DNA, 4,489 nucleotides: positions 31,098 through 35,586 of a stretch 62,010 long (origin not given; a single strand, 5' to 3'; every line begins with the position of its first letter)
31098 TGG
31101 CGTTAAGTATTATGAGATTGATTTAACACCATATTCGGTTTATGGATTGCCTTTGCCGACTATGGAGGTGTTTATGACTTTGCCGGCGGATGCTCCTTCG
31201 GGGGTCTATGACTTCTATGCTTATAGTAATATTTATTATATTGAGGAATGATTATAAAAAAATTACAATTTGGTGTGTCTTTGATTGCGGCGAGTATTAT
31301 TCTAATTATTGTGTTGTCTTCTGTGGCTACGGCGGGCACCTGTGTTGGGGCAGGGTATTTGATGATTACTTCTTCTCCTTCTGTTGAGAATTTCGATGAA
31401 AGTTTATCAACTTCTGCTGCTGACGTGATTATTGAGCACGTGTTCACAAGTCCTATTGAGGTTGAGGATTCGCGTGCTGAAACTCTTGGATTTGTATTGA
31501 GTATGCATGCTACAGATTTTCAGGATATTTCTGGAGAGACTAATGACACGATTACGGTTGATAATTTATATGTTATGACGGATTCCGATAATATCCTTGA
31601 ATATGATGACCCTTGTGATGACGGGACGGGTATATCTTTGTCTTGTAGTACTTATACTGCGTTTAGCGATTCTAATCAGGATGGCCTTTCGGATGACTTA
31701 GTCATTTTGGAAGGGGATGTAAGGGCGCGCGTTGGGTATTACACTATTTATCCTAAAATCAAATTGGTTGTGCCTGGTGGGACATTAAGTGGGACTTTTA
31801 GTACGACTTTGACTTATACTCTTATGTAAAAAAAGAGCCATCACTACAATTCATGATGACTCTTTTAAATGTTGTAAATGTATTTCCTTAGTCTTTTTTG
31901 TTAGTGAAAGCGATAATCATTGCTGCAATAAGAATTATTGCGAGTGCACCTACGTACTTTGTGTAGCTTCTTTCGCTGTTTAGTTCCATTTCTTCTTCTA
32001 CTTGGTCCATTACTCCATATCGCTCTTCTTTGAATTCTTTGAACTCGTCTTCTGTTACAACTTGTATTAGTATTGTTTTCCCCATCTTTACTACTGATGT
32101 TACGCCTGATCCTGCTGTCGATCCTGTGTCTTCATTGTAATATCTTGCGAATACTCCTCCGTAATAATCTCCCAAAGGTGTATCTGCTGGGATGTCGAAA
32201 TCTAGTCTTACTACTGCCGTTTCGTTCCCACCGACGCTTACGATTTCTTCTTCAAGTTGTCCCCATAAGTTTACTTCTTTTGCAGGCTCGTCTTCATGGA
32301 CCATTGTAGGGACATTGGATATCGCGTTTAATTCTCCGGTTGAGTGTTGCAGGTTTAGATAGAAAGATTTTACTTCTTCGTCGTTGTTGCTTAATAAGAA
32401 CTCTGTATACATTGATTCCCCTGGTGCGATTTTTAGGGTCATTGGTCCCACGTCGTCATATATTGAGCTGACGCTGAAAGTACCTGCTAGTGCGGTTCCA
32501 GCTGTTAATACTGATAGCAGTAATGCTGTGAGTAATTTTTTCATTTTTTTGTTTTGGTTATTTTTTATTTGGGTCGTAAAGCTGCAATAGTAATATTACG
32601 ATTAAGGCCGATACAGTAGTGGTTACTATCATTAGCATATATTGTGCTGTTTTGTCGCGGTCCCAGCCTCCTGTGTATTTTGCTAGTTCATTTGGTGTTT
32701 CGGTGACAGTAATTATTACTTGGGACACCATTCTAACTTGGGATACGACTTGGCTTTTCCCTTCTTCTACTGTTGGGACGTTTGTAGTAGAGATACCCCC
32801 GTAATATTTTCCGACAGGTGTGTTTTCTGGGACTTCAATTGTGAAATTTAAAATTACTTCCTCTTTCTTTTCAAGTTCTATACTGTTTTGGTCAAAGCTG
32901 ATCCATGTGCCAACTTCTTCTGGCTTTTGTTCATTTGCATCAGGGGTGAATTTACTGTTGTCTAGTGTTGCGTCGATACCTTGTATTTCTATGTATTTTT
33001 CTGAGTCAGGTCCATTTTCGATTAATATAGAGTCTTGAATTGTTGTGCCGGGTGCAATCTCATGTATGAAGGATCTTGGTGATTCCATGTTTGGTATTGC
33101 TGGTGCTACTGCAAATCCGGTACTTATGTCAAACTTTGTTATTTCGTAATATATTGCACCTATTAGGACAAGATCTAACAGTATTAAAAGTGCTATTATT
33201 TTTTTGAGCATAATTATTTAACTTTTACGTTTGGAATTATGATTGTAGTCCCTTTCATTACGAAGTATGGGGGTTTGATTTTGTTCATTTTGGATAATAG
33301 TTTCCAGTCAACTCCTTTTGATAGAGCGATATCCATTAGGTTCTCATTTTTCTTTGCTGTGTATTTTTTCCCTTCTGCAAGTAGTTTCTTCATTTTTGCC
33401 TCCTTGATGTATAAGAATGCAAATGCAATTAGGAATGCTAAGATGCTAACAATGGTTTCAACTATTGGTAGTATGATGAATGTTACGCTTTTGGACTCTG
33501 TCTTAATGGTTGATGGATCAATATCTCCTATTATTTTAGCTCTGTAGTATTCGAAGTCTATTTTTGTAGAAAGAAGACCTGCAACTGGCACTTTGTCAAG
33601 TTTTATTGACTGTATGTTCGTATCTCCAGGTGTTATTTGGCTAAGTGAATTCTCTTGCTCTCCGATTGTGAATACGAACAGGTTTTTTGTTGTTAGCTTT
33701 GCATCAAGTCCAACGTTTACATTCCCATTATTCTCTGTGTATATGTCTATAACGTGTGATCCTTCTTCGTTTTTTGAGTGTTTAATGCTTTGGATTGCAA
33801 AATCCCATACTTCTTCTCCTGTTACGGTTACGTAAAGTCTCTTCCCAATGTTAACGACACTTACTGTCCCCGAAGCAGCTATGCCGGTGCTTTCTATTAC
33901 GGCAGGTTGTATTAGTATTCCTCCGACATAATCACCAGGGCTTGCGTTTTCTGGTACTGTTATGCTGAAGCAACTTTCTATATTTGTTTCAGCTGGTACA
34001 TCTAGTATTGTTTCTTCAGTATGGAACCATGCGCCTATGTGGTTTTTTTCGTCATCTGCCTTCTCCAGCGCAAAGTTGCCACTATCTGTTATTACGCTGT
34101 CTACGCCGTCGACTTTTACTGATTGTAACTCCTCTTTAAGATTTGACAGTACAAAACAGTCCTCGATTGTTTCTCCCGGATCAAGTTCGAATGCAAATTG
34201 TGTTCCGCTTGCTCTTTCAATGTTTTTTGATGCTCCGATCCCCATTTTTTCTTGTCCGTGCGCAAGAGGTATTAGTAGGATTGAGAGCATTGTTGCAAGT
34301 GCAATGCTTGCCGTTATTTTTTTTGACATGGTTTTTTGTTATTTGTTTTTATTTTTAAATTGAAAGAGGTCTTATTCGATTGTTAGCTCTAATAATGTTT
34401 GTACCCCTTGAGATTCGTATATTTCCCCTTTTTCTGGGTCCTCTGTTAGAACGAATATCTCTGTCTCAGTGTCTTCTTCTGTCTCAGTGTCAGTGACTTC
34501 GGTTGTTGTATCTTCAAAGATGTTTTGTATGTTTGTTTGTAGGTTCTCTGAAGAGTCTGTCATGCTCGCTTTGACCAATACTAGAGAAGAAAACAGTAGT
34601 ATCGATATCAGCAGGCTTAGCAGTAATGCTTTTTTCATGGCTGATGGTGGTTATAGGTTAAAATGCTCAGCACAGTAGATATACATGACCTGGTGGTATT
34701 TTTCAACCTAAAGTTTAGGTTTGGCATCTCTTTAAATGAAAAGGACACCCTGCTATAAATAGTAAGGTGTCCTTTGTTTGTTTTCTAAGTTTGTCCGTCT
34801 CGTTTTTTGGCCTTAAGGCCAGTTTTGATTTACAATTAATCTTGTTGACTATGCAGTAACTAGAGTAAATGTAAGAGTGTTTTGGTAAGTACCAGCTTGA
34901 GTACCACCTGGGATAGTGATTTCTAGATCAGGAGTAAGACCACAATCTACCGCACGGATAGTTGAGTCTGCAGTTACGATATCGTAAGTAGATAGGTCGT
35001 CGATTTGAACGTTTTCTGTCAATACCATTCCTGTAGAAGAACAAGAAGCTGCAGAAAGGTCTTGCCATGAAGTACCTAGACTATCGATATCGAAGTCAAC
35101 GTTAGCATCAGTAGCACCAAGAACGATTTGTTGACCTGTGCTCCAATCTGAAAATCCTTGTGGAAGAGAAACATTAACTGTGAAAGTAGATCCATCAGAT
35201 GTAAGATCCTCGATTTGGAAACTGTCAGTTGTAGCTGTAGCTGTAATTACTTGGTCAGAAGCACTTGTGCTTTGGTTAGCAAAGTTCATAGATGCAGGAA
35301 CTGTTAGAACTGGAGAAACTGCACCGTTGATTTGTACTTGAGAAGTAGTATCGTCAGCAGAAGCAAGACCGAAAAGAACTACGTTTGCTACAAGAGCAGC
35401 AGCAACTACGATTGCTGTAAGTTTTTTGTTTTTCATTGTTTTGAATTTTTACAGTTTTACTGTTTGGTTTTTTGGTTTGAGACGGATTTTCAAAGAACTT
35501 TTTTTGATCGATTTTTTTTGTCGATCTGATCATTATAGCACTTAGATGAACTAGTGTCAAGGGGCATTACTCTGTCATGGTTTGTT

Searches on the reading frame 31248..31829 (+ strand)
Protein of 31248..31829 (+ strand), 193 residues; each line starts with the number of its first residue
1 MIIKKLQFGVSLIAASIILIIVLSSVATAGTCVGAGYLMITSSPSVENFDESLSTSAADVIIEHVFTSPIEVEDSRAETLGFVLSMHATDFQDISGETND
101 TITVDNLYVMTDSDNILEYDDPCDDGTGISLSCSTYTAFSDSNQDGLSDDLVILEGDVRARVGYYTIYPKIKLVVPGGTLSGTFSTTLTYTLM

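Call 5: search_protein_families(library=pfam, proteins=[window:31248-31829:+], max_evalue=0.01)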
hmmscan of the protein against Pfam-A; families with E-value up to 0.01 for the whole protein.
window:31248-31829:+ (193 aa): 0 families

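Call 25: find_encoding_contigs(protein=window:31248-31829:+, flank=10000, max_places=4)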
Protein window:31248-31829:+ (193 aa): 1 contig read that carries it; 1 place shown.
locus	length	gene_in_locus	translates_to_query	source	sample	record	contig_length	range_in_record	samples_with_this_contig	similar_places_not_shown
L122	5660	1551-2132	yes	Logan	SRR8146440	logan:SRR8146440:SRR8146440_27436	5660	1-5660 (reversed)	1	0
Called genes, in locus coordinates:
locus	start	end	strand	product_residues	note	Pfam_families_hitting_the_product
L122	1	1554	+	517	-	?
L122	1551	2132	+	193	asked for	-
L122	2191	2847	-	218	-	-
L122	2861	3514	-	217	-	-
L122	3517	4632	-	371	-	-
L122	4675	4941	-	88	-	-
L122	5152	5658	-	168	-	?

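Call 33: search_protein_families(library=pfam, proteins=[window:31248-31829:+], max_evalue=10)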
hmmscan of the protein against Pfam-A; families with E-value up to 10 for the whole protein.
window:31248-31829:+ (193 aa): 2 families
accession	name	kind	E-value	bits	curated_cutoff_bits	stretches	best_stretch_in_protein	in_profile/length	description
PF13731.11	WxL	-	0.014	15.9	25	1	70-192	90-210/214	WxL domain surface cell wall-binding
PF07130.17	YebG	-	0.074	13.4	27.5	1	48-94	27-71/74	YebG protein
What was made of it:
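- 31248..31829 (+): Downstream gene (193 aa) whose start overlaps the stop codon of the 1299-aa gene by 4 bases. It is a WxL-like small surface protein with Tyr in place of Trp in the terminal motif (..TLTYTLM). Pfam WxL E=0.014, below the cut-off (call 33).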

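Call 34: find_homologous_proteins(query=window:31248-31829:+, max_evalue=0.01)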
Query window:31248-31829:+ (193 aa): 1 proteins with E <= 0.01 among 207 candidates.
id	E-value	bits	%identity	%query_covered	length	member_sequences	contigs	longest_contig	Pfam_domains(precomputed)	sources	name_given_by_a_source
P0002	1.8e-116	404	100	100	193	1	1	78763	-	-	-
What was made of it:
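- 31248..31829 (+): It hits only itself in 5.8 billion proteins (call 34).
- Tried and rejected: The downstream 193-aa protein was used as a synteny anchor and hit only itself (call 34).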

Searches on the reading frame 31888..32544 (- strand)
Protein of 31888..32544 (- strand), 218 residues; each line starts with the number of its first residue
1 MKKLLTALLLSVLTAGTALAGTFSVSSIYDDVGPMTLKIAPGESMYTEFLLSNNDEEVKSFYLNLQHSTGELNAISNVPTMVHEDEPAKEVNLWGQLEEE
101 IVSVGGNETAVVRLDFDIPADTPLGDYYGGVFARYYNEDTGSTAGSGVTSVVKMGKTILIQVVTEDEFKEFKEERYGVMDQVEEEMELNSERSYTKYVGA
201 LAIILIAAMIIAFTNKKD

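Call 5: search_protein_families(library=pfam, proteins=[window:31888-32544:-], max_evalue=0.01)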
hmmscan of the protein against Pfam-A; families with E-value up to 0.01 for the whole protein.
window:31888-32544:- (218 aa): 0 families

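Call 33: search_protein_families(library=pfam, proteins=[window:31888-32544:-], max_evalue=10)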
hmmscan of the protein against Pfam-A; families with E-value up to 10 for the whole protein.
window:31888-32544:- (218 aa): 3 families
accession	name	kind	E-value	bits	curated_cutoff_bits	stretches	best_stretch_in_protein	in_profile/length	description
PF06030.18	WxLIP_PGBD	-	0.045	14.2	27.3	1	37-131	21-117/121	WxL Interacting Protein, peptidoglycan binding domain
PF15418.12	DUF4625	-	0.14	12.8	27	1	82-127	64-108/131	Domain of unknown function (DUF4625)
PF15916.11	DUF4743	-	0.19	12.3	25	1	158-199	74-115/118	Domain of unknown function (DUF4743)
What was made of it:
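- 31888..34329 (-): Three paralogous WxLIP_PGBD-like genes (218, 217 and 371 aa; the last also has LysM), convergent with the operon. Weak match for the 218-aa protein (call 33).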

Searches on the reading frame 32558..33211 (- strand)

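Call 5: search_protein_families(library=pfam, proteins=[window:32558-33211:-], max_evalue=0.01)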
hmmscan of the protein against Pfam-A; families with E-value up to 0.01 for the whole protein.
window:32558-33211:- (217 aa): 1 family
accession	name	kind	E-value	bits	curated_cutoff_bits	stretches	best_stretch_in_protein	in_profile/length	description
PF06030.18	WxLIP_PGBD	-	6.8e-07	29.8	27.3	1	33-142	1-119/121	WxL Interacting Protein, peptidoglycan binding domain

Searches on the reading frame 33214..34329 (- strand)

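Call 5: search_protein_families(library=pfam, proteins=[window:33214-34329:-], max_evalue=0.01)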
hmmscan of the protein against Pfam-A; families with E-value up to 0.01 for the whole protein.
window:33214-34329:- (371 aa): 2 families
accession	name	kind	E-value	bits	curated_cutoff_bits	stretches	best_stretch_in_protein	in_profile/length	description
PF01476.26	LysM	-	7.3e-05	23.1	20.9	1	323-366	1-43/43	LysM domain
PF06030.18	WxLIP_PGBD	-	0.00013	22.4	27.3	1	41-140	15-119/121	WxL Interacting Protein, peptidoglycan binding domain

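Call 26: search_protein_families(library=ncbifam, proteins=[window:33214-34329:-], max_evalue=0.001)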
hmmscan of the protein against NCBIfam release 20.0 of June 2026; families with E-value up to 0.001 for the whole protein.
window:33214-34329:- (371 aa): 1 family
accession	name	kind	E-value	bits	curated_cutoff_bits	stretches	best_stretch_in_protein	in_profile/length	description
NF040883.1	amid_act_ActS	equivalog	0.00031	20.1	375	1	317-365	30-78/242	amidase activator ActS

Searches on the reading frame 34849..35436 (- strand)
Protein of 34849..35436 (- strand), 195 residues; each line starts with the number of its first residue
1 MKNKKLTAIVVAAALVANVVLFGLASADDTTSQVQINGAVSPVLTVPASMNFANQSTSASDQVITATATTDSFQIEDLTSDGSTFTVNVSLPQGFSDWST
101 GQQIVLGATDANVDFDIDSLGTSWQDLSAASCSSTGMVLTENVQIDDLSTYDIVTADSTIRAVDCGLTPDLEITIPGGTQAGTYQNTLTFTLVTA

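Call 33: search_protein_families(library=pfam, proteins=[window:34849-35436:-], max_evalue=10)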
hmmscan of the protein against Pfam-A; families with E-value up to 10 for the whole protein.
window:34849-35436:- (195 aa): 1 family
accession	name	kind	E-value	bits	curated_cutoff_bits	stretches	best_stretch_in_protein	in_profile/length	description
PF10633.15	NPCBM_assoc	-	0.059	14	24.4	1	168-190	53-75/78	NPCBM-associated, NEW3 domain of alpha-galactosidase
